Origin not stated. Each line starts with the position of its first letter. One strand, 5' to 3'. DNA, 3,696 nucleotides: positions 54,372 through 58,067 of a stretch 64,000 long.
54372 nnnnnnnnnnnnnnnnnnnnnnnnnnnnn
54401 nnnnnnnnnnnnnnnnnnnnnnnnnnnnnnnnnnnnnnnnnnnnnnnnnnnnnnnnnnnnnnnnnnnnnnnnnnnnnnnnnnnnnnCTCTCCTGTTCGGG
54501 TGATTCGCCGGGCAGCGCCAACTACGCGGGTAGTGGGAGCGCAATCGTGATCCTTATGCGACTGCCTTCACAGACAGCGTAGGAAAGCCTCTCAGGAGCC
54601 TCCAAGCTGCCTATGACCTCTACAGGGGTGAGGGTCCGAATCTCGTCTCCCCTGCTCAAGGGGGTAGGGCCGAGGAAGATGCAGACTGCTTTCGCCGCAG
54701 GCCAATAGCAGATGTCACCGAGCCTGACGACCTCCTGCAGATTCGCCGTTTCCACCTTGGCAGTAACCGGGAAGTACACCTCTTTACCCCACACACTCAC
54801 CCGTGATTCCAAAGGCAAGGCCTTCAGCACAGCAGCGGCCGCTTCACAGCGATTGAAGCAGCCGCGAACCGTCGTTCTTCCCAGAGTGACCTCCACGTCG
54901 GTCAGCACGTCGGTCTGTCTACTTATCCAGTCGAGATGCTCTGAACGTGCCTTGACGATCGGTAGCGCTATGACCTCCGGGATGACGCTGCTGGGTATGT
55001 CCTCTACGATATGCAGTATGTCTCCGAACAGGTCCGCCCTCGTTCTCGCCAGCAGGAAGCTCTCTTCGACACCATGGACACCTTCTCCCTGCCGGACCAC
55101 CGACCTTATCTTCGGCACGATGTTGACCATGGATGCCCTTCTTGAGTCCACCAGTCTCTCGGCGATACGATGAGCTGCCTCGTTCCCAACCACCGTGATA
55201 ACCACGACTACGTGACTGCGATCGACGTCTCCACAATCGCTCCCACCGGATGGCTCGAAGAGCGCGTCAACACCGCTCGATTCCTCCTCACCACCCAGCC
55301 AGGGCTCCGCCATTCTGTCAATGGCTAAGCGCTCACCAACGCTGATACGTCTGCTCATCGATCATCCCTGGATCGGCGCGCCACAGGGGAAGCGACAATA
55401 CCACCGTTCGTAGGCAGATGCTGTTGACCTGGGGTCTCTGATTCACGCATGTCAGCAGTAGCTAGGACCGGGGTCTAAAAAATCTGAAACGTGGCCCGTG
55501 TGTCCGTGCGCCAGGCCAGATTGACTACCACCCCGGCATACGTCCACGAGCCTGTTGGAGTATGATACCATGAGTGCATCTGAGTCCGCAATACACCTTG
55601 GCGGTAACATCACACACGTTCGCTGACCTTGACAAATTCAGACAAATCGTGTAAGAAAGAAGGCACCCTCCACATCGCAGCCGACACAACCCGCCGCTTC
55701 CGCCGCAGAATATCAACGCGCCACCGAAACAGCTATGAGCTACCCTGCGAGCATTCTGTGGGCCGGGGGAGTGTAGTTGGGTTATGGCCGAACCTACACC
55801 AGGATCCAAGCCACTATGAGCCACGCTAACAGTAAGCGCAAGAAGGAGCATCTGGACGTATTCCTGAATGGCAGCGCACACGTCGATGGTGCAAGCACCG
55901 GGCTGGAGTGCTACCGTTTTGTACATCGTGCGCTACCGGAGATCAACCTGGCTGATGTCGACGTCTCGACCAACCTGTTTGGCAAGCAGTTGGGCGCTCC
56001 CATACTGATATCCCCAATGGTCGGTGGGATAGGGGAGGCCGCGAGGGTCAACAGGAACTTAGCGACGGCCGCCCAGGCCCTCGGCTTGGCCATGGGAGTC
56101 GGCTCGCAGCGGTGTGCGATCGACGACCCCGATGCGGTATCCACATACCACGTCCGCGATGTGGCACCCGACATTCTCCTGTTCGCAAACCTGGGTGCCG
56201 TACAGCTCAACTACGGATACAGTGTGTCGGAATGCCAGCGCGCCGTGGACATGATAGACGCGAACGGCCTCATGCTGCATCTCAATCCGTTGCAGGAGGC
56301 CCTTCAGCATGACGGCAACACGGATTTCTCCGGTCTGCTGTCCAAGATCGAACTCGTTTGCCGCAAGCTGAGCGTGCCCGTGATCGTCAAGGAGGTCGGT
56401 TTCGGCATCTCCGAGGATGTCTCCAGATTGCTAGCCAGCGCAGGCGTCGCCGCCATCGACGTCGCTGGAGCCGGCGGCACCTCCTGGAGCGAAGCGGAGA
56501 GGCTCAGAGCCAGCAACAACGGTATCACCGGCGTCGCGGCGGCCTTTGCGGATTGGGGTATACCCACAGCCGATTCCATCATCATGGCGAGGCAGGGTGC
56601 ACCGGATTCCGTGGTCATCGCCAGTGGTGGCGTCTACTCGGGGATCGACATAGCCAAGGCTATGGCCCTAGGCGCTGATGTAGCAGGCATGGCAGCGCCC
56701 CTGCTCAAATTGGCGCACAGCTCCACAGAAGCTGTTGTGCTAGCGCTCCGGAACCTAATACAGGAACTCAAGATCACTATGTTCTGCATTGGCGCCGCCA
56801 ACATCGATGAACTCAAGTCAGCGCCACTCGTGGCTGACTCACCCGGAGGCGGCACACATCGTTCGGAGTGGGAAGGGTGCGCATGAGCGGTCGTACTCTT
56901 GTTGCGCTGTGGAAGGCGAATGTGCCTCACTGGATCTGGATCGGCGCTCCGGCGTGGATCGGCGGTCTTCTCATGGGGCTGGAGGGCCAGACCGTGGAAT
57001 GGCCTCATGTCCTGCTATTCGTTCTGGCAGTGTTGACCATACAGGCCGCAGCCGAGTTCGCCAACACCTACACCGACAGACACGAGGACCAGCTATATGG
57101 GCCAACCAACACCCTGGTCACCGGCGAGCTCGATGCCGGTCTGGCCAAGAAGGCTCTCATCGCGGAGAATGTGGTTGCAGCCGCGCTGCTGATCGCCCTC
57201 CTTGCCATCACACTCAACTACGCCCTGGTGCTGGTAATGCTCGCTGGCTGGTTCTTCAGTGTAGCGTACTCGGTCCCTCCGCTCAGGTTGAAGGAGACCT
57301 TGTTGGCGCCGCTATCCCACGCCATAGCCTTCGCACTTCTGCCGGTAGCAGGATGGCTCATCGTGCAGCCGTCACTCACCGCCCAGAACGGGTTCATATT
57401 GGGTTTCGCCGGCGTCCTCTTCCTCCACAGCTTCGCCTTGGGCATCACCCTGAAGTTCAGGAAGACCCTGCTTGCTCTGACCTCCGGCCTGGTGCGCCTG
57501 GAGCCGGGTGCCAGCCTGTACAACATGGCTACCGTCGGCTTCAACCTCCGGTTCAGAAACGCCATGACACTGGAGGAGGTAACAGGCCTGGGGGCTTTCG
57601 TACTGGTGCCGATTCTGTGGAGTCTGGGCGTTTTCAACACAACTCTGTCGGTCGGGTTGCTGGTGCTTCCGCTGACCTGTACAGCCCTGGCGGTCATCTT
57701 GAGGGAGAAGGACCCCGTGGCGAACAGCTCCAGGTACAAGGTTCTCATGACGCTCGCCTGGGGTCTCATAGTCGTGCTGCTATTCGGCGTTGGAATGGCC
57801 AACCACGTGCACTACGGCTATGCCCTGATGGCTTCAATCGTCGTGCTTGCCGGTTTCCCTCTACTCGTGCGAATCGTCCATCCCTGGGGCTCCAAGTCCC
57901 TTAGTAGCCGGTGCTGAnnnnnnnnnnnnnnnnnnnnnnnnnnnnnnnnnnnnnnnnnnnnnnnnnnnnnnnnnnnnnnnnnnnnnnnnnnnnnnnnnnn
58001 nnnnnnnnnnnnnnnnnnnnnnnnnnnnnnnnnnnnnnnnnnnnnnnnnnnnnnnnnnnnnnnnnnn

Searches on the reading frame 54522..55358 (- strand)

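Call 3: search_protein_families(library=pfam, proteins=[window:54522-55358:-], max_evalue=0.01)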
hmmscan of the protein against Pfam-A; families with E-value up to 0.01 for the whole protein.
window:54522-55358:- (278 aa): 3 families
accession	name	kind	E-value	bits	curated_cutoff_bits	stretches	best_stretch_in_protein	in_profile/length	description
PF04126.18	Cyclophil_like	-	1.3e-26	93.2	27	1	168-270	17-119/120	Cyclophilin-like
PF03091.20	CutA1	-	2.3e-15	56.6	22.4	1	51-147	2-98/99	CutA1 divalent ion tolerance protein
PF18050.6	Cyclophil_like2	-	5.6e-06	26.8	22.7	1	158-233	2-80/115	Cyclophilin-like family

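Call 4: search_protein_families(library=ncbifam, proteins=[window:54522-55358:-], max_evalue=0.01)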
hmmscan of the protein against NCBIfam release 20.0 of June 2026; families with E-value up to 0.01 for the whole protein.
window:54522-55358:- (278 aa): 2 families
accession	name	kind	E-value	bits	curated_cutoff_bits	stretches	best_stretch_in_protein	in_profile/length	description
NF041095.1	dival_cat_tol_CutA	equivalog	1.4e-09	38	120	1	50-148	2-99/100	divalent-cation tolerance protein CutA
NF007930.0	PRK10645.1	equivalog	3e-05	24.1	145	1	48-146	12-110/114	divalent cation tolerance protein CutA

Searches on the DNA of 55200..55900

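Call 75: search_rna_families(source=window, start=55200, end=55900, threshold=evalue, max_evalue=1)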
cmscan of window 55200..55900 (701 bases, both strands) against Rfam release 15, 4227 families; matches with E-value up to 1: 1.
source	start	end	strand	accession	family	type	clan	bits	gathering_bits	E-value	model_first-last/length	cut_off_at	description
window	55265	55315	-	RF01138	sR23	Gene; snRNA; snoRNA; CD-box;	-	13.7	45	0.84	1-54/54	no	Small nucleolar RNA sR23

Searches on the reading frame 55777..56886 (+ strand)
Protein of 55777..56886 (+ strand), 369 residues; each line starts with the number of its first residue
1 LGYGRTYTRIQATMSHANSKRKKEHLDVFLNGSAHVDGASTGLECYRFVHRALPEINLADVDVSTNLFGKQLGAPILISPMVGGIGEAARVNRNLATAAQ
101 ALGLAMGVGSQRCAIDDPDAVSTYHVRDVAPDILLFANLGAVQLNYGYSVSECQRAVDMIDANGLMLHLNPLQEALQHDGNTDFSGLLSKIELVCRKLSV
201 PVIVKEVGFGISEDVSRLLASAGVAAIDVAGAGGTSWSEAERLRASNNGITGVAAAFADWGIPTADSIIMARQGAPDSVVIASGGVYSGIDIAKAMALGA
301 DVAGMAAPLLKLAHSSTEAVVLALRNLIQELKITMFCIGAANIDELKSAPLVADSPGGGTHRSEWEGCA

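Call 3: search_protein_families(library=pfam, proteins=[window:55777-56886:+], max_evalue=0.01)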
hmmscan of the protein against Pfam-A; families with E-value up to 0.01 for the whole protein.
window:55777-56886:+ (369 aa): 3 families
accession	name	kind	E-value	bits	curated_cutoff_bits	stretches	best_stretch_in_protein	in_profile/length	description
PF01070.24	FMN_dh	-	2.7e-23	83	24.9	2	189-349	208-346/350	FMN-dependent dehydrogenase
PF01645.23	Glu_synthase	-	2.8e-06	27.2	20.4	1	197-307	202-305/369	Conserved region in glutamate synthase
PF00478.31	IMPDH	-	0.00049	19.7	25.6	0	258-320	186-250/345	IMP dehydrogenase / GMP reductase domain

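Call 4: search_protein_families(library=ncbifam, proteins=[window:55777-56886:+], max_evalue=0.01)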
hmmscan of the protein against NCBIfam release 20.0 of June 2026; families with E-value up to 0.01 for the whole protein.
window:55777-56886:+ (369 aa): 7 families
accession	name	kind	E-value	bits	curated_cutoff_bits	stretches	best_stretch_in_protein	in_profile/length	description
TIGR02151.1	IPP_isom_2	equivalog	1.9e-122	408.4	281.3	1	20-353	1-336/338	type 2 isopentenyl-diphosphate Delta-isomerase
NF008398.0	PRK11197.1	subfamily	5.2e-11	41.9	376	1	277-353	300-377/381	L-lactate dehydrogenase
NF033901.1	L_lactate_LldD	exception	3.3e-09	36.2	550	1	277-352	300-376/377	FMN-dependent L-lactate dehydrogenase LldD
TIGR03966.1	actino_HemFlav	equivalog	7.5e-07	28.2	470.85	1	278-352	303-378/385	pre-mycofactocin synthase MftD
TIGR02708.1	L_lactate_ox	equivalog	1.3e-06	27.6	645.5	1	192-352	221-359/367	L-lactate oxidase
TIGR01304.1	IMP_DH_rel_2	equivalog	0.00031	20.1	342.1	1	193-315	179-292/365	GuaB3 family IMP dehydrogenase-related protein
NF005741.0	PRK07565.1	subfamily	0.002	17.3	303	1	187-332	154-295/335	dihydroorotate dehydrogenase-like protein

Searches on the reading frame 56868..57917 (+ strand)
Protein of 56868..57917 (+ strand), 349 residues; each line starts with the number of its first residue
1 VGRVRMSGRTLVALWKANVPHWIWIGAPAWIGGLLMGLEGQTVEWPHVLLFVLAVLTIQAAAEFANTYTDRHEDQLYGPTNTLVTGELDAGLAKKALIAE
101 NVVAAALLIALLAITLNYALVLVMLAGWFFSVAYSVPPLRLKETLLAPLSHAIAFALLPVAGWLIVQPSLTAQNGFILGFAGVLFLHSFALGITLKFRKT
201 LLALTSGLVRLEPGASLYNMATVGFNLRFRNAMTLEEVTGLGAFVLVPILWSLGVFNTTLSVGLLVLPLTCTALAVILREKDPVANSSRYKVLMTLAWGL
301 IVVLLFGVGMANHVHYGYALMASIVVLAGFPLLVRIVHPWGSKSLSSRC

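Call 3: search_protein_families(library=pfam, proteins=[window:56868-57917:+], max_evalue=0.01)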
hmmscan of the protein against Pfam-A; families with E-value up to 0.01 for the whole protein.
window:56868-57917:+ (349 aa): 1 family
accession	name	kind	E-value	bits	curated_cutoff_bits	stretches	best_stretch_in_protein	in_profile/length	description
PF01040.23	UbiA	-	3.1e-15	56.6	34.2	1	28-290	4-244/250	UbiA prenyltransferase family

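Call 4: search_protein_families(library=ncbifam, proteins=[window:56868-57917:+], max_evalue=0.01)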
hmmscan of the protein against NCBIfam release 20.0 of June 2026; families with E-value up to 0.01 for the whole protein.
window:56868-57917:+ (349 aa): 8 families
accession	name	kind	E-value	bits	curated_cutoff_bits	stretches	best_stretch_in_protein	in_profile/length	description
NF005742.0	PRK07566.1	equivalog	3.1e-08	33.1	313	1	51-170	71-187/315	chlorophyll synthase ChlG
TIGR01476.1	chlor_syn_BchG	subfamily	2.2e-07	30.7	212.3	1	32-171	22-160/283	(bacterio)chlorophyll synthase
TIGR01473.1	cyoE_ctaB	equivalog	2.5e-06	27.5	210.3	1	27-194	16-181/281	heme o synthase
NF009516.0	PRK12875.1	equivalog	2.3e-05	23.6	205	1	22-167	29-172/292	prenyltransferase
NF009523.0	PRK12884.1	equivalog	4.5e-05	22.8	269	1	40-143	30-126/279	prenyltransferase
NF009525.0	PRK12887.1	equivalog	9.3e-05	21.9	226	1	9-150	12-154/310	homogentisate phytyltransferase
NF009608.0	PRK13105.1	equivalog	0.00034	19.8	217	1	72-179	67-175/291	prenyltransferase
NF009058.0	PRK12392.1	subfamily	0.00049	19.3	494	1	30-155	33-163/333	bacteriochlorophyll c synthase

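Call 68: search_solved_structures(query=window:56868-57917:+, max_evalue=1)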
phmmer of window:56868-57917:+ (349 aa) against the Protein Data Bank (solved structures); distinct sequences matched with E-value up to 1: 0.
